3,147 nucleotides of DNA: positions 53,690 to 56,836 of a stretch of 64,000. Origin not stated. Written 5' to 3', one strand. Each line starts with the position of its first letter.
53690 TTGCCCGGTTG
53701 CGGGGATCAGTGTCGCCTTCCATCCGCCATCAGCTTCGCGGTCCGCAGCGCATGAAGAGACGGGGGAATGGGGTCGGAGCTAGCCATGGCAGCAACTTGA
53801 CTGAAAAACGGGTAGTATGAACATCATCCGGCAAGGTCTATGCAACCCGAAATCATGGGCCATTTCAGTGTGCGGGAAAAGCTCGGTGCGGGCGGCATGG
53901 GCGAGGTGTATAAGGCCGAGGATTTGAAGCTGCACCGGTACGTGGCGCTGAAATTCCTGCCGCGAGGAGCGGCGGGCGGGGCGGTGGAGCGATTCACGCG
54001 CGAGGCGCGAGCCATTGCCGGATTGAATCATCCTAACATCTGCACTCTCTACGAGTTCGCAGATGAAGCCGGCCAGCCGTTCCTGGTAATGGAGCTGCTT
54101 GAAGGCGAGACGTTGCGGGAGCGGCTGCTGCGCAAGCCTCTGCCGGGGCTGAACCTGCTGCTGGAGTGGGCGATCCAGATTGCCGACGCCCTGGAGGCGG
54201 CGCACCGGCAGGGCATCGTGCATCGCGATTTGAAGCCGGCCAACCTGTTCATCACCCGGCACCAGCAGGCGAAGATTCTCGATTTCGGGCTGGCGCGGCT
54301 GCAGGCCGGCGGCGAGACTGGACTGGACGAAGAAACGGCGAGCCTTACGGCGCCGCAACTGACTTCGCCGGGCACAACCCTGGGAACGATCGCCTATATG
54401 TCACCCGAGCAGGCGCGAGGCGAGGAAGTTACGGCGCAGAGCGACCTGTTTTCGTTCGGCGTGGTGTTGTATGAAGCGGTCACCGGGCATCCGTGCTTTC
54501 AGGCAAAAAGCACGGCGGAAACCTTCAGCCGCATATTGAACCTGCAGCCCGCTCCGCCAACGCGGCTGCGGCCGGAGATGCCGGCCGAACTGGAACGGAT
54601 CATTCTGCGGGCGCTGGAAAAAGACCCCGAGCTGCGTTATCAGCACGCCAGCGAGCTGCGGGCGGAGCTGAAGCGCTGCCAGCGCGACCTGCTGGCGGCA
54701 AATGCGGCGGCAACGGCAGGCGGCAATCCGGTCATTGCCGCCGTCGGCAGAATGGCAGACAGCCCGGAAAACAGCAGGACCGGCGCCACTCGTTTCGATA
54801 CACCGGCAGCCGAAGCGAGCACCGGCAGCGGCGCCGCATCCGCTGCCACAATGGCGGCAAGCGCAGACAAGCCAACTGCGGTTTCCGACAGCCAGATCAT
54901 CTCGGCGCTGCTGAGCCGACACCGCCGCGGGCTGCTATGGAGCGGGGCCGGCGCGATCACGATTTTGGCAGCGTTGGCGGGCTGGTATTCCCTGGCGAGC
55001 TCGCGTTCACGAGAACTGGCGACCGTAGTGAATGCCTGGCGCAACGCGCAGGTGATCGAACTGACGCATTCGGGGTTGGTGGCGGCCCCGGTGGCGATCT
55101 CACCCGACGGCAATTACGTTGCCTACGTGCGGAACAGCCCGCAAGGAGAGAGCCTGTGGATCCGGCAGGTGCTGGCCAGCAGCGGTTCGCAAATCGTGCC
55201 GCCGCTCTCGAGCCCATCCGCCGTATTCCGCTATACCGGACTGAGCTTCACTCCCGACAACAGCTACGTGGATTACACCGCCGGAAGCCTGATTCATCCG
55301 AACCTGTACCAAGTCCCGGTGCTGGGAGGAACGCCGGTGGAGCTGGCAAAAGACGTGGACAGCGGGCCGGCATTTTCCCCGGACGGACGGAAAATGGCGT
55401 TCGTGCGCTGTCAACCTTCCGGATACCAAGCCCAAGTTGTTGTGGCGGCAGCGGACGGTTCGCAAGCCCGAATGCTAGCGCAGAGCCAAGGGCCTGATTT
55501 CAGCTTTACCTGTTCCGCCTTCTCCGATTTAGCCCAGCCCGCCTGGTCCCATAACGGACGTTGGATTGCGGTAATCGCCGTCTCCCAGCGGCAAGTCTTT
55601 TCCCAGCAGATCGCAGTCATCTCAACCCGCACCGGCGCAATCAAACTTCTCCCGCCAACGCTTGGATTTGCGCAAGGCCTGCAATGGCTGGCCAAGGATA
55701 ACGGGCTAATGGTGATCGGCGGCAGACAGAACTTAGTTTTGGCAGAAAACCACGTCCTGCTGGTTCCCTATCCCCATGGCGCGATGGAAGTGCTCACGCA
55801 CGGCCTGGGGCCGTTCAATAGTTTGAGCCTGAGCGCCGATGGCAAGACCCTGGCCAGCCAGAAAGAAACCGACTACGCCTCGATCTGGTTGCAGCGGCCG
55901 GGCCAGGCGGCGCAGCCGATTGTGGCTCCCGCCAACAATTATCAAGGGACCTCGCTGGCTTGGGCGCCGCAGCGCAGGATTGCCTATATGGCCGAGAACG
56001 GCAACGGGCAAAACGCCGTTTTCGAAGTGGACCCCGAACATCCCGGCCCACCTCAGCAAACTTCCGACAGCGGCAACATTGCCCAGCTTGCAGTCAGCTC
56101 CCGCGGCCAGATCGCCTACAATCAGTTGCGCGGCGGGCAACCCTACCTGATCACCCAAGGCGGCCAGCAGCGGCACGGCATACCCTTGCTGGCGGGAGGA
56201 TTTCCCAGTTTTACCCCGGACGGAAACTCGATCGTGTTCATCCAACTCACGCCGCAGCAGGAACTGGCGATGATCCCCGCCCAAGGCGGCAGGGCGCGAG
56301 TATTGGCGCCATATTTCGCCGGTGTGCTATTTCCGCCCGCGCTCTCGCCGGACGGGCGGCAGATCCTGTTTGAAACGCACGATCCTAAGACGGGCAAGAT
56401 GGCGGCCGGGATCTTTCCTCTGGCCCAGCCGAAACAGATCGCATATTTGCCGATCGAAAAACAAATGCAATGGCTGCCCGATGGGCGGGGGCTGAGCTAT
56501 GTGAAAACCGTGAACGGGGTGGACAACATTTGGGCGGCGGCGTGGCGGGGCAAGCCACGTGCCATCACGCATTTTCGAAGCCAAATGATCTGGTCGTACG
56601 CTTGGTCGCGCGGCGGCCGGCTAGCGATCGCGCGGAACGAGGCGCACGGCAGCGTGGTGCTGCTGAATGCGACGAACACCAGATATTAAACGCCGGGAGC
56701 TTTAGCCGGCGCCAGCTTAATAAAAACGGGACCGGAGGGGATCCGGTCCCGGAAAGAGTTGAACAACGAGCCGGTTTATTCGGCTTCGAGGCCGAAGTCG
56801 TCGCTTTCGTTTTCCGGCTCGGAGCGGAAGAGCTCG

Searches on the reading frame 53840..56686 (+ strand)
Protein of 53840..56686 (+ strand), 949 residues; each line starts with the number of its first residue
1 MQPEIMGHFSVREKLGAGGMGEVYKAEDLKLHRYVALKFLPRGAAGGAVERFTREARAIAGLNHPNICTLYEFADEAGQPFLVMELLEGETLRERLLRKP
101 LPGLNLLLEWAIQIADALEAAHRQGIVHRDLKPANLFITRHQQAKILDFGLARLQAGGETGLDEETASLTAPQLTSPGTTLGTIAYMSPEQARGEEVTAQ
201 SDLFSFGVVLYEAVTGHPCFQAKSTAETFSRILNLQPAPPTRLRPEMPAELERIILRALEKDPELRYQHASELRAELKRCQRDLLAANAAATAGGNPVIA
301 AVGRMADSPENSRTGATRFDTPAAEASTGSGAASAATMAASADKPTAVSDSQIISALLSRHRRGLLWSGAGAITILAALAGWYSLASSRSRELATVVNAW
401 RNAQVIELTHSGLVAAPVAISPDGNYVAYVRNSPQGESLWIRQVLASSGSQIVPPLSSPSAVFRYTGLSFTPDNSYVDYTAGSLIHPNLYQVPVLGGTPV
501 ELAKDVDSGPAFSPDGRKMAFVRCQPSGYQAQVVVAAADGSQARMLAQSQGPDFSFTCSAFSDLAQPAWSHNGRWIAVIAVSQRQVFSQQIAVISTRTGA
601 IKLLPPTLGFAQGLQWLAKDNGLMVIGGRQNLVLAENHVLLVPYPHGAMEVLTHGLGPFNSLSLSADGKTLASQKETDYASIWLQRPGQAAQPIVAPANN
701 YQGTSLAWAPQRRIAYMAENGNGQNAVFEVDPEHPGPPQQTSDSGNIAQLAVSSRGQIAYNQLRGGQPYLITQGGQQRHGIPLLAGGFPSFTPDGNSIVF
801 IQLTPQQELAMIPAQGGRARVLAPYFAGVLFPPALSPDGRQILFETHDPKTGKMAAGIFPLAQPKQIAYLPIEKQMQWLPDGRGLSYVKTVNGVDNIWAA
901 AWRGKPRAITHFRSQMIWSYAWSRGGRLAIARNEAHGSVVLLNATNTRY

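Call 42: search_protein_families(library=pfam, proteins=[window:53840-56686:+], max_evalue=0.0001)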
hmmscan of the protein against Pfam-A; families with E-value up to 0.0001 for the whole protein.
window:53840-56686:+ (949 aa): 6 families
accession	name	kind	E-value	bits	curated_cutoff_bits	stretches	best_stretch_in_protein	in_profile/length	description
PF00069.31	Pkinase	-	1.8e-47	162.4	31.7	1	10-269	2-254/263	Protein kinase domain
PF07714.23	PK_Tyr_Ser-Thr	-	5.4e-37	127.9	23.1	1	11-268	3-250/258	Protein tyrosine and serine/threonine kinase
PF07676.18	PD40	-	1.2e-16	60.6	20.9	0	507-526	11-30/38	WD40-like Beta Propeller Repeat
PF25174.1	Beta-prop_THOC3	-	1.4e-06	28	305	0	656-714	213-268/272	THOC3 beta-propeller domain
PF01636.29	APH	-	1.5e-06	28.6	23.2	0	110-154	149-199/239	Phosphotransferase enzyme family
PF03109.22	ABC1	-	1.1e-05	25.1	22.9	1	50-153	118-215/244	ABC1 atypical kinase-like domain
